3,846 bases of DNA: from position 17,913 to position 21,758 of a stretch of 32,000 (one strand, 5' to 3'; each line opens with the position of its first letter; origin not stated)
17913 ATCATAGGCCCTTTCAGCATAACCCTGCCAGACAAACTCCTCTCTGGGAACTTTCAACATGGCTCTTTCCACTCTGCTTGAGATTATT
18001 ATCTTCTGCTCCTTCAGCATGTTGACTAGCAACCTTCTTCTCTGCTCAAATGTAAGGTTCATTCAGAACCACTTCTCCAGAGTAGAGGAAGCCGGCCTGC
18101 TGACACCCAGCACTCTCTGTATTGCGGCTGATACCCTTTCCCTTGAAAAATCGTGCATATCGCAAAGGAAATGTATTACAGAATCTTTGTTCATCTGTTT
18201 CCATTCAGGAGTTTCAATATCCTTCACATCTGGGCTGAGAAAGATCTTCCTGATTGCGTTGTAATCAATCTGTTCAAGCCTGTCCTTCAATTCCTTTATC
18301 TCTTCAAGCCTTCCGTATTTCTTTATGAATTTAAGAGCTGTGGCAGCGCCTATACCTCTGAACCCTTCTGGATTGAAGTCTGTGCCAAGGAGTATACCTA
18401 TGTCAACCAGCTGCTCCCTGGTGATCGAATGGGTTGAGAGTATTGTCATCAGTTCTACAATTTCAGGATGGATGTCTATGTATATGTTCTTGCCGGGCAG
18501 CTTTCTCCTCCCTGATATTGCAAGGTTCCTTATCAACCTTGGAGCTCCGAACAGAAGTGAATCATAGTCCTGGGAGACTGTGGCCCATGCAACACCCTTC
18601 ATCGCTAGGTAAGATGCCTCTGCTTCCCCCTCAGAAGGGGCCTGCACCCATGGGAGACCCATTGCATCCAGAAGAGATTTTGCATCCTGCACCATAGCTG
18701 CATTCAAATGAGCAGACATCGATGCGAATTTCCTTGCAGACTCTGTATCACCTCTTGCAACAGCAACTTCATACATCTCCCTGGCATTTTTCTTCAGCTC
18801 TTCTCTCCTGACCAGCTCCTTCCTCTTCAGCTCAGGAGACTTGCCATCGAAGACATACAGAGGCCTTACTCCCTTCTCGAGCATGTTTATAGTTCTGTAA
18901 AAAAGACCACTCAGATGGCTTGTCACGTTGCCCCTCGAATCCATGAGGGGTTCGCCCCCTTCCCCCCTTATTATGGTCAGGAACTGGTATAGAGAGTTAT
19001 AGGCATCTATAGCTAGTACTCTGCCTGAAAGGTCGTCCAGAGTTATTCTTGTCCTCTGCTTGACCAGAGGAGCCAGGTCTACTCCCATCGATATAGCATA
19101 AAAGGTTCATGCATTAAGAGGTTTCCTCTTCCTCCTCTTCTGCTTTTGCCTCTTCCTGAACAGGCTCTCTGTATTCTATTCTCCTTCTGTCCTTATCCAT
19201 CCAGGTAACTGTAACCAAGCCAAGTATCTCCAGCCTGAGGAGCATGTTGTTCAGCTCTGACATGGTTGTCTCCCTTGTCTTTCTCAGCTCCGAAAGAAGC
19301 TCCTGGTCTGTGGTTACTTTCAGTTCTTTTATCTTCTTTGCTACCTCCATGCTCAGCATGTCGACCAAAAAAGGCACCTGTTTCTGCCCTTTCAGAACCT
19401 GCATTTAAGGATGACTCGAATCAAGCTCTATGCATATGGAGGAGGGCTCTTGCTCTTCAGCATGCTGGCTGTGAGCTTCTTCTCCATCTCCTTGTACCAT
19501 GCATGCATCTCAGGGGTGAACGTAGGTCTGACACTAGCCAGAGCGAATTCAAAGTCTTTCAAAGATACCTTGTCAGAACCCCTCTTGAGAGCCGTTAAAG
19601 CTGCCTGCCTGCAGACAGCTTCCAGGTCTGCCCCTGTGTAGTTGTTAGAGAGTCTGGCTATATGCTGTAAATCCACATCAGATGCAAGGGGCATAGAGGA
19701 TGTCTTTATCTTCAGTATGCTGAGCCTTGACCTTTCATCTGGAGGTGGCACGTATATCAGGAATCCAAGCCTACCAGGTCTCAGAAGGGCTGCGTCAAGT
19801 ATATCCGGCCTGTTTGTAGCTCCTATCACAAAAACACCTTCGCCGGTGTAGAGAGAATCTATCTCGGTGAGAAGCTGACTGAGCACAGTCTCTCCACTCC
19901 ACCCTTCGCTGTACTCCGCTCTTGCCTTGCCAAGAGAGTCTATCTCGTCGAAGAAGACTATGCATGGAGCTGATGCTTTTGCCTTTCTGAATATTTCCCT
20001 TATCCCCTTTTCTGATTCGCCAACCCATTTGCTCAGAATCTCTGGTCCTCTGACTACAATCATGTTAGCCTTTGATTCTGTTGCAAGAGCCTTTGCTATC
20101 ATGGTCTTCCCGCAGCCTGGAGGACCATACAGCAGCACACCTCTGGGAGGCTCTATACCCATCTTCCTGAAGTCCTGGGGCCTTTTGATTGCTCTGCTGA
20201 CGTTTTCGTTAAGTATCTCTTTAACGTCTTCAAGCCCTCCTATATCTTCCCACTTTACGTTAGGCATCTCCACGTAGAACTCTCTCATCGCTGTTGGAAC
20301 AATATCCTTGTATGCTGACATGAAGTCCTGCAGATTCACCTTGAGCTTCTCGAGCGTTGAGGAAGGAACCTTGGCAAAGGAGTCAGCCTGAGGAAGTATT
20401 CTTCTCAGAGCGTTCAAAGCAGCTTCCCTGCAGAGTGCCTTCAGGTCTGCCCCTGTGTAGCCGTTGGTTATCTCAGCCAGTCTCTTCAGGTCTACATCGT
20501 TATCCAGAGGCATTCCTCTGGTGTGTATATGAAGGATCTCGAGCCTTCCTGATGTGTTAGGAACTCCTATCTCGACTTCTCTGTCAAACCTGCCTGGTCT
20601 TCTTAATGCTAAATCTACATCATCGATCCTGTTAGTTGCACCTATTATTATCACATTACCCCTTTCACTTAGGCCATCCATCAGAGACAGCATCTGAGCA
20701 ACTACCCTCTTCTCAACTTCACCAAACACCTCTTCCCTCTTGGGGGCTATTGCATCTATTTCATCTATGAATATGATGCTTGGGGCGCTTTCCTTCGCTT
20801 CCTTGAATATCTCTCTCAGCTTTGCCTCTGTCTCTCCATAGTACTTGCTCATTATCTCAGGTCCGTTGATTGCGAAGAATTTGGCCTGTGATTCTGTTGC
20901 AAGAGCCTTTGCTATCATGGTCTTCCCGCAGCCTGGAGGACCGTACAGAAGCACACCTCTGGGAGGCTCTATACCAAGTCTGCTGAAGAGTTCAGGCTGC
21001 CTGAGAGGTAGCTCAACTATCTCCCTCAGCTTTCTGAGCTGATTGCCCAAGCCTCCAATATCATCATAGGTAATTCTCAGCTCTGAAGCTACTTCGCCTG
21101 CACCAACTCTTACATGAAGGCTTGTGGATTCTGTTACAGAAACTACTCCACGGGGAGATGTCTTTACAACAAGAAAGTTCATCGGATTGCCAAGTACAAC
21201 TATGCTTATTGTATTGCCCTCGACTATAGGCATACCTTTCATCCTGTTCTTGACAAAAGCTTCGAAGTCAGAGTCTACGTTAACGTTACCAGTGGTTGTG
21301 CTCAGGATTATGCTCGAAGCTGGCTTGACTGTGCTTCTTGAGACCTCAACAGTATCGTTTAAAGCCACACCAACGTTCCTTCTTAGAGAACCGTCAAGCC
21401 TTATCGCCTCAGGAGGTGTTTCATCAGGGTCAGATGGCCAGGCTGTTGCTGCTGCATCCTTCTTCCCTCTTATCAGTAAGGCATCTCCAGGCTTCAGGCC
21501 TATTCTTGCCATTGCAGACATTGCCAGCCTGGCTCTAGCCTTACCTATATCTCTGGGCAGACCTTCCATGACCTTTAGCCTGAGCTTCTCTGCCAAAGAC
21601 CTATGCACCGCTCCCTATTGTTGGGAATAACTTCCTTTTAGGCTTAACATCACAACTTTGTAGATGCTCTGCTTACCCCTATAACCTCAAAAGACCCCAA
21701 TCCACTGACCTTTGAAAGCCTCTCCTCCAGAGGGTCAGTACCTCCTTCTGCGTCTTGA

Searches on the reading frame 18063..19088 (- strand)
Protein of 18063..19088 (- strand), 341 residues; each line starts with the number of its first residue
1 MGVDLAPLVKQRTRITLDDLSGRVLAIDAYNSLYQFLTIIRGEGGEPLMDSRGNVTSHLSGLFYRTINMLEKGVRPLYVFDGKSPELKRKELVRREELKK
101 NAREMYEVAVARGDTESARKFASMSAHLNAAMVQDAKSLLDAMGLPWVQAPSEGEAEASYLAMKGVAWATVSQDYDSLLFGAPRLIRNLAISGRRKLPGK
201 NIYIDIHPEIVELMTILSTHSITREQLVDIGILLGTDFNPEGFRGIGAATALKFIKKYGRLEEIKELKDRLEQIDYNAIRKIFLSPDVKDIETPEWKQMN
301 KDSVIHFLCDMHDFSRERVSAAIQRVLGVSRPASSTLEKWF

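Call 98: search_protein_families(library=pfam, proteins=[window:18063-19088:-], max_evalue=0.00001)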
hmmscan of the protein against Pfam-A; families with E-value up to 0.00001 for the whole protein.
window:18063-19088:- (341 aa): 2 families
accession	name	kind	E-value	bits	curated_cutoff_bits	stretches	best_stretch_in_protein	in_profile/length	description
PF00867.23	XPG_I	-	6.7e-26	91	24.9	1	144-237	1-89/89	XPG I-region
PF00752.23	XPG_N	-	1e-20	74.5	22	1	1-101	1-100/101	XPG N-terminal domain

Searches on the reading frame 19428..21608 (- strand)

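Call 98: search_protein_families(library=pfam, proteins=[window:19428-21608:-], max_evalue=0.00001)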
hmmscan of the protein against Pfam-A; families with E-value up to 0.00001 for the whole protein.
window:19428-21608:- (726 aa): 35 families (the best 25 are shown)
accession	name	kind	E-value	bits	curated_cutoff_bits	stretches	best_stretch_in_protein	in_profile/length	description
PF00004.35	AAA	-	5.6e-92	305.5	21.2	2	219-348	1-130/131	ATPase family associated with various cellular activities (AAA)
PF17862.7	AAA_lid_3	-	1.5e-34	117.5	27.2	2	371-407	1-37/45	AAA+ lid domain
PF02359.24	CDC48_N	-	2e-20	73.2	35.1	1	10-92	1-83/85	Cell division protein 48 (CDC48), N-terminal domain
PF05496.18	RuvB_N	-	1.1e-16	61.5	27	1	218-295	35-104/159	Holliday junction DNA helicase RuvB P-loop domain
PF13191.12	AAA_16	-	7.7e-16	59.5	32.6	1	208-335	16-151/167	AAA ATPase domain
PF07724.20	AAA_2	-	2.2e-13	51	27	1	219-312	6-101/166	AAA domain (Cdc48 subfamily)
PF07728.20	AAA_5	-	2.6e-13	50.6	22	1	218-335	1-135/139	AAA domain (dynein-related subfamily)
PF13173.12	AAA_14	-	6.4e-13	49.3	27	0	219-300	5-75/129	AAA domain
PF02933.23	CDC48_2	-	1.5e-11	44.2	22.4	1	111-169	2-60/64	Cell division protein 48 (CDC48), domain 2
PF20720.3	nSTAND3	-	1.9e-10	41.1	27.2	0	491-567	20-83/155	Novel STAND NTPase 3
PF13401.12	AAA_22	-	2.6e-10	41.2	27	0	219-277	8-64/130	AAA domain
PF13521.12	AAA_28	-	1.6e-09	38.6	27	0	219-271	2-50/164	AAA domain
PF06068.19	TIP49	-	2.5e-09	37.2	23.8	0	217-266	51-102/347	TIP49 P-loop domain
PF00910.28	RNA_helicase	-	3.6e-09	37.5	21.5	0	219-258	1-49/105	RNA helicase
PF13671.12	AAA_33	-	4.7e-09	37.1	27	0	491-537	2-46/143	AAA domain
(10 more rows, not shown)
